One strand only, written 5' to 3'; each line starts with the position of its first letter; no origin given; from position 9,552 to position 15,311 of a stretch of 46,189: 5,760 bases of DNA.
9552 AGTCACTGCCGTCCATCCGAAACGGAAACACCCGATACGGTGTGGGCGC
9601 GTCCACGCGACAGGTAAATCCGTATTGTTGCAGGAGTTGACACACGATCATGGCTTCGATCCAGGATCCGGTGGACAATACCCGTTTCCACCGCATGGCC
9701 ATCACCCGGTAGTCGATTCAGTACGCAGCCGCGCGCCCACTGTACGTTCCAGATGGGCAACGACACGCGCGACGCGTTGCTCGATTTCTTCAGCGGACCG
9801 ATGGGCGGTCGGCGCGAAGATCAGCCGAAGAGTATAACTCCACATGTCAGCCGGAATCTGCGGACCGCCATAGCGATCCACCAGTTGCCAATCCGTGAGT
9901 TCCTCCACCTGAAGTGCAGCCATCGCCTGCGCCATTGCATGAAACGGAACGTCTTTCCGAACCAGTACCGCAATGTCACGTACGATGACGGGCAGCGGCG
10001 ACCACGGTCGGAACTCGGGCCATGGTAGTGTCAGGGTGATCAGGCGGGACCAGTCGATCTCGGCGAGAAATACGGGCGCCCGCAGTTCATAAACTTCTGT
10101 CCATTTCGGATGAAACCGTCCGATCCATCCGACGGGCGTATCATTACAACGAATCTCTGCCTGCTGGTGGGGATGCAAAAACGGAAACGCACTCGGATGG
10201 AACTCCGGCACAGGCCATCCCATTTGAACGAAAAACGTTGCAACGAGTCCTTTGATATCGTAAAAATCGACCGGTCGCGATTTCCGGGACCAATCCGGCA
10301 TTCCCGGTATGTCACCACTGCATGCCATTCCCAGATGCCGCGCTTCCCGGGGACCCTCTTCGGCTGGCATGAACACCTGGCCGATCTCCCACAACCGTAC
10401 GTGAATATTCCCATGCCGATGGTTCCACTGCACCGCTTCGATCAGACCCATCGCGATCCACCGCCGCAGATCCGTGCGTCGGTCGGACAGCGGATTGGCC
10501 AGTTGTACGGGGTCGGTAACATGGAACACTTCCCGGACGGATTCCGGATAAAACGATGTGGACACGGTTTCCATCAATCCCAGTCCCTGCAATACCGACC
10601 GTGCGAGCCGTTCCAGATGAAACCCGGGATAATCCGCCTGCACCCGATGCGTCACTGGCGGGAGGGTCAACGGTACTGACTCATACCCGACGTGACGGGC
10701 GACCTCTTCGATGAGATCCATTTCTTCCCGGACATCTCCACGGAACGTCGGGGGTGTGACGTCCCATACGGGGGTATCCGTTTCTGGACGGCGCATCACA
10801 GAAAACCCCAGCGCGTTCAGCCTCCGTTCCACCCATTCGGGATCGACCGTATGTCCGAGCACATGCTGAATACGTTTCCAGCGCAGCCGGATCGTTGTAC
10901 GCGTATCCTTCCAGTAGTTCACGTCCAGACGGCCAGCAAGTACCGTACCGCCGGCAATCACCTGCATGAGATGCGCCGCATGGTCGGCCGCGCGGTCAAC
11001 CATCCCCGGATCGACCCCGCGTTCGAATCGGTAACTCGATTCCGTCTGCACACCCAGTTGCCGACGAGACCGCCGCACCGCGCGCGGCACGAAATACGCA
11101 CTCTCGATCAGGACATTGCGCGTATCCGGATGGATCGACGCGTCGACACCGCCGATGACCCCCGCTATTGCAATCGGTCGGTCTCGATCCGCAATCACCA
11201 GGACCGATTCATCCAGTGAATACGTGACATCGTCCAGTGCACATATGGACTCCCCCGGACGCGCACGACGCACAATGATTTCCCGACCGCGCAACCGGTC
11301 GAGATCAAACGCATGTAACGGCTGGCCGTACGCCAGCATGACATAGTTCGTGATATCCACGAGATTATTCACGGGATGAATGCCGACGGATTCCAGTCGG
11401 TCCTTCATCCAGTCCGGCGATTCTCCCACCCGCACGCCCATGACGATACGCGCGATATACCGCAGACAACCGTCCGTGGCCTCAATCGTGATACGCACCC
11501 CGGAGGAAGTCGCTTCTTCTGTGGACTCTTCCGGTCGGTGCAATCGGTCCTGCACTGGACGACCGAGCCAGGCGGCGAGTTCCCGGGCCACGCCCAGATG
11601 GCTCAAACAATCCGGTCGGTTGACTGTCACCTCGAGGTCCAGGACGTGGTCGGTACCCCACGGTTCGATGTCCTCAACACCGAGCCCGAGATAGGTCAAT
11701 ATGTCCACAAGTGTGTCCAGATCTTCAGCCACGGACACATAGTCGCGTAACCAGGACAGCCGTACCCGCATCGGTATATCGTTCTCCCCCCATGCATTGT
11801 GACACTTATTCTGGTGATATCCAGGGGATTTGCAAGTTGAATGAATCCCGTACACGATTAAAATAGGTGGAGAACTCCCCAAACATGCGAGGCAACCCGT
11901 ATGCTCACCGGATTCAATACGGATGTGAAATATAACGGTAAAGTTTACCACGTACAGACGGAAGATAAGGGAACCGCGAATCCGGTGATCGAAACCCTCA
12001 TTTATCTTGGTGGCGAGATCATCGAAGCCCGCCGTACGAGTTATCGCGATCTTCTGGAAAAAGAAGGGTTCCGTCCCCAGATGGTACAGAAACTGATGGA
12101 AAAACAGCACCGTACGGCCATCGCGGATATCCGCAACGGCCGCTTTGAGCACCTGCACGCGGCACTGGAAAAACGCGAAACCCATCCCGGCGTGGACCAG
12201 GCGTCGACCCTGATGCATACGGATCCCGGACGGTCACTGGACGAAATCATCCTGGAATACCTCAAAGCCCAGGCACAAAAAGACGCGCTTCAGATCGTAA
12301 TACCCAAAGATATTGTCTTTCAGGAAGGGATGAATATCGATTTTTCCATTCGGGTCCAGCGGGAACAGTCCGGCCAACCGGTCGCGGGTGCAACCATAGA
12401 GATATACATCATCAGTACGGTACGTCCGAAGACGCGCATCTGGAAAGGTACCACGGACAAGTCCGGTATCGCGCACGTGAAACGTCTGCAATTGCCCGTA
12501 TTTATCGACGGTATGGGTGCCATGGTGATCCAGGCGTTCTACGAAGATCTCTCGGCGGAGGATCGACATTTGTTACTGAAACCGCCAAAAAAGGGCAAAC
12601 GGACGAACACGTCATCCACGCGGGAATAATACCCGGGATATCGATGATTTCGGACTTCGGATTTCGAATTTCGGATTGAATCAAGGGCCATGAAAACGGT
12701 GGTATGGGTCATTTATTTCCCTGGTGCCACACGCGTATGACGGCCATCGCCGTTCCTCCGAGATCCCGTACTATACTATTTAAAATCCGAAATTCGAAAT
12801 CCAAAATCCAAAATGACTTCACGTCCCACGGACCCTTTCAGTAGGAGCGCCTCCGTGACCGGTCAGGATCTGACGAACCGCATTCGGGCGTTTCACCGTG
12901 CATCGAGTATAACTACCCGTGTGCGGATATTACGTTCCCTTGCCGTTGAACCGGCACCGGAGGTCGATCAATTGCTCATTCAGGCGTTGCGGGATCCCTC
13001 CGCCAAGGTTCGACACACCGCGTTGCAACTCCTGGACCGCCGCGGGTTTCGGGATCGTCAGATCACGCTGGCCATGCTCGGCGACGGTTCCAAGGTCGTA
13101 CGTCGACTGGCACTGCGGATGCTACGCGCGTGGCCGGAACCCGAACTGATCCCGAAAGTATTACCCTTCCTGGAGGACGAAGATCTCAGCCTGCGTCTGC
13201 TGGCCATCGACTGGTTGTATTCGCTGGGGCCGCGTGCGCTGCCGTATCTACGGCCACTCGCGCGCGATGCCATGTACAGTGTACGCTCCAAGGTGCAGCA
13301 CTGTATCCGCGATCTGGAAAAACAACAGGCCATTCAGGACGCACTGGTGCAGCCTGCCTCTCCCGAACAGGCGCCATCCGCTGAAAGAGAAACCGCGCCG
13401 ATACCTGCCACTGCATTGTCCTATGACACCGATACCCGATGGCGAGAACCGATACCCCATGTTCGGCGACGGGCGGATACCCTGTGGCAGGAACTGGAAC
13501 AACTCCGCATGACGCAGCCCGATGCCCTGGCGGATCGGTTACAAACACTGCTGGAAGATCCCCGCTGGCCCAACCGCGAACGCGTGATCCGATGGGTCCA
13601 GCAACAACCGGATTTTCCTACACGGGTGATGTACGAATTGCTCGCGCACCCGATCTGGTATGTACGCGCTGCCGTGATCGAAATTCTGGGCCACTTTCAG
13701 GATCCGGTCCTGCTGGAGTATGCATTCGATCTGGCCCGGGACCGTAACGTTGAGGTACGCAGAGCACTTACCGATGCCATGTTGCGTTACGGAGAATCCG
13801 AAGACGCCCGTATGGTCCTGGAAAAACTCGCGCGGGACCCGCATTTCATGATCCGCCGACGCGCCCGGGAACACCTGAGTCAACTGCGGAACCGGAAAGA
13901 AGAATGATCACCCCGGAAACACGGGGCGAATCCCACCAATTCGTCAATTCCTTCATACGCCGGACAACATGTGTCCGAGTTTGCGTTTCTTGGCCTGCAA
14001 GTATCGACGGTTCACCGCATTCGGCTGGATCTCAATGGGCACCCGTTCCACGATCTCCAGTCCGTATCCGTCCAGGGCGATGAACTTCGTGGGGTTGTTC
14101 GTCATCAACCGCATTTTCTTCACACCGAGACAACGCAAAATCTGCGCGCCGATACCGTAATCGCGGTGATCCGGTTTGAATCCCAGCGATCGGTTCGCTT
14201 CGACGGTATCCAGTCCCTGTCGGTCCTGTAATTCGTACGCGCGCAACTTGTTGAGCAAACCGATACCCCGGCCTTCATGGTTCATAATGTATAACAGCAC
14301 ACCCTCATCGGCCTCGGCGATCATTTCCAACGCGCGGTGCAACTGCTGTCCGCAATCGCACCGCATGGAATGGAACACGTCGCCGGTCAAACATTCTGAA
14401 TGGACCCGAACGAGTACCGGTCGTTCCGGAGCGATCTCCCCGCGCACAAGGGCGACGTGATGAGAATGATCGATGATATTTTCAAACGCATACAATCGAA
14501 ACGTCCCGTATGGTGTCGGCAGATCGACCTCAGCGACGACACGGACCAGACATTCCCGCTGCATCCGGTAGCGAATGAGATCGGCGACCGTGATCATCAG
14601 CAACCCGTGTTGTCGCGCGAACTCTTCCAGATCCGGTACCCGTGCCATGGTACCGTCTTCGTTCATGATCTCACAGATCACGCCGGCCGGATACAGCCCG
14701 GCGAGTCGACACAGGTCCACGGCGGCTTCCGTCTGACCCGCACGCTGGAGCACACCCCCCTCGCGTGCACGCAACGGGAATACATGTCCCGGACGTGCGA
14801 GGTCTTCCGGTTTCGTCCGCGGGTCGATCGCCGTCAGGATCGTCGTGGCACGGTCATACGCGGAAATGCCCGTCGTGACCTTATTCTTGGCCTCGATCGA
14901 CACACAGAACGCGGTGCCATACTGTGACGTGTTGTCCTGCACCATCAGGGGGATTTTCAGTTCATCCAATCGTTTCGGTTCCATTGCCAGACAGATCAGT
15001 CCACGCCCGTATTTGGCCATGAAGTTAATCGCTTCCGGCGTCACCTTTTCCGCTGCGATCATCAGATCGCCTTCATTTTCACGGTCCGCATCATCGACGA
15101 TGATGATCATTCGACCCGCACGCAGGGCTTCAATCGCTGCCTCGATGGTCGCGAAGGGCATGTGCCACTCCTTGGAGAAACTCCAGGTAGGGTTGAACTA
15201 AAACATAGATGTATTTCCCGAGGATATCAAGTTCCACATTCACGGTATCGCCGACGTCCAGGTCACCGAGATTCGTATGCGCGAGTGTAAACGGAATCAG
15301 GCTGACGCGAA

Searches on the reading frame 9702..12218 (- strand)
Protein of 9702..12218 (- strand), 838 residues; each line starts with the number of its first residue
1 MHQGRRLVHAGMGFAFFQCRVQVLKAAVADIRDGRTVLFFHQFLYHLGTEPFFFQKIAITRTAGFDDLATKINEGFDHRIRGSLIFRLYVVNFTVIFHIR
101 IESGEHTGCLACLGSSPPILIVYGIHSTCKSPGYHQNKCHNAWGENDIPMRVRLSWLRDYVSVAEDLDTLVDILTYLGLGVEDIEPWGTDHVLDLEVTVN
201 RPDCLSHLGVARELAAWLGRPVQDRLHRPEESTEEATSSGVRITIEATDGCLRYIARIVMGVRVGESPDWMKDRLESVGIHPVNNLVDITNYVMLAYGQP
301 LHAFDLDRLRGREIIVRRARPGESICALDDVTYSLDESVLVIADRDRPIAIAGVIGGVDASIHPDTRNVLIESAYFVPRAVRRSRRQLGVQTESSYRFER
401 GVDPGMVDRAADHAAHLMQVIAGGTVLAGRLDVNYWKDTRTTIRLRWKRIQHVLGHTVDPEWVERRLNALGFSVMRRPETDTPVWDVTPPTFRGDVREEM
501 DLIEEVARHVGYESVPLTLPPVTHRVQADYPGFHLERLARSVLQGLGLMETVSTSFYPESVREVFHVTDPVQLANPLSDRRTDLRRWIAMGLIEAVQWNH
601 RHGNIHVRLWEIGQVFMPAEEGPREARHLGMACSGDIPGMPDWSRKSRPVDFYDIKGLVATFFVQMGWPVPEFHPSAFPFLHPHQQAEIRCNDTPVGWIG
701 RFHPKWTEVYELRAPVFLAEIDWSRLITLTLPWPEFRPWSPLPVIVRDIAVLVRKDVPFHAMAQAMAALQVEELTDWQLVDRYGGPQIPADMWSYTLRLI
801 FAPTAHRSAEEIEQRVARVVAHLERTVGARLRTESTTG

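Call 28: search_protein_families(library=ncbifam, proteins=[window:9702-12218:-], max_evalue=0.00001)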
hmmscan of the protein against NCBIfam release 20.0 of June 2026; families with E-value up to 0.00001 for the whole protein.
window:9702-12218:- (838 aa): 3 families
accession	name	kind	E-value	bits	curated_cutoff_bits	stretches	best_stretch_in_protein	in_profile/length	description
TIGR00472.1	pheT_bact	equivalog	1e-167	559.8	402.65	1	190-832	158-798/798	phenylalanine--tRNA ligase subunit beta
NF001882.0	PRK00629.5-4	equivalog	7.5e-41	140.3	527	1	190-708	160-630/725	phenylalanine--tRNA ligase subunit beta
TIGR00471.1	pheT_arch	equivalog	7e-26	90.8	282.65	1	433-726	277-550/551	phenylalanine--tRNA ligase subunit beta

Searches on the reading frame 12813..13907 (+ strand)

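Call 28: search_protein_families(library=ncbifam, proteins=[window:12813-13907:+], max_evalue=0.00001)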
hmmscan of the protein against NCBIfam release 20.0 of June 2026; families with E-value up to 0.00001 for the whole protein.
window:12813-13907:+ (364 aa): 2 families
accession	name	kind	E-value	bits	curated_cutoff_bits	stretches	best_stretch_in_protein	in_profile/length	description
NF045915.1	PhycobilmeDegNblB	equivalog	7.9e-11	41.9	300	0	277-352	139-213/214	phycobilisome degradation protein NblB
NF010374.0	PRK13800.1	equivalog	3e-07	29.1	1196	0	23-107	597-680/898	fumarate reductase/succinate dehydrogenase flavoprotein subunit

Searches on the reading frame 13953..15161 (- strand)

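Call 28: search_protein_families(library=ncbifam, proteins=[window:13953-15161:-], max_evalue=0.00001)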
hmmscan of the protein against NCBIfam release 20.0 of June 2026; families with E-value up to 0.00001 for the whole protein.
window:13953-15161:- (402 aa): 12 families
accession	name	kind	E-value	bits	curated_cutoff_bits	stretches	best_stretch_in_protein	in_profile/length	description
NF006806.0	PRK09319.1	equivalog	6.4e-188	625.9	764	1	3-400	11-410/561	bifunctional 3,4-dihydroxy-2-butanone-4-phosphate synthase/GTP cyclohydrolase II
NF006803.0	PRK09311.1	equivalog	1.1e-186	620.6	569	1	3-401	9-406/417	bifunctional 3,4-dihydroxy-2-butanone-4-phosphate synthase/GTP cyclohydrolase II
NF010626.1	PRK14019.1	equivalog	5.3e-137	456.6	513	1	4-374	3-361/364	bifunctional 3,4-dihydroxy-2-butanone-4-phosphate synthase/GTP cyclohydrolase II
NF009132.0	PRK12485.1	equivalog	5.4e-108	361.3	693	1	1-377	1-368/369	bifunctional 3,4-dihydroxy-2-butanone-4-phosphate synthase/GTP cyclohydrolase II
NF006805.0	PRK09318.1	equivalog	1.4e-106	356.8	486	1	11-400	6-381/387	bifunctional 3,4-dihydroxy-2-butanone-4-phosphate synthase/GTP cyclohydrolase II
NF006804.0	PRK09314.1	equivalog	2.6e-101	339.2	432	2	1-296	1-288/339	bifunctional 3,4-dihydroxy-2-butanone 4-phosphate synthase/GTP cyclohydrolase II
TIGR00506.1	ribB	equivalog_domain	9.7e-80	266.9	177.45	1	3-199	2-204/204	3,4-dihydroxy-2-butanone-4-phosphate synthase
NF001591.0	PRK00393.1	subfamily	1.2e-76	256.5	148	1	206-400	4-195/199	GTP cyclohydrolase II RibA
TIGR00505.1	ribA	equivalog_domain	3.5e-75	251.7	205.85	1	208-399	2-191/191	GTP cyclohydrolase II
NF006456.0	PRK08815.1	equivalog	9.2e-62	209.4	464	1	145-399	122-365/376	GTP cyclohydrolase II RibA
NF004437.0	PRK05773.1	equivalog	4.4e-24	85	262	1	6-196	3-214/219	3,4-dihydroxy-2-butanone 4-phosphate synthase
NF005536.0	PRK07198.1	equivalog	9.6e-12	44.4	403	1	244-377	235-377/419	GTP cyclohydrolase II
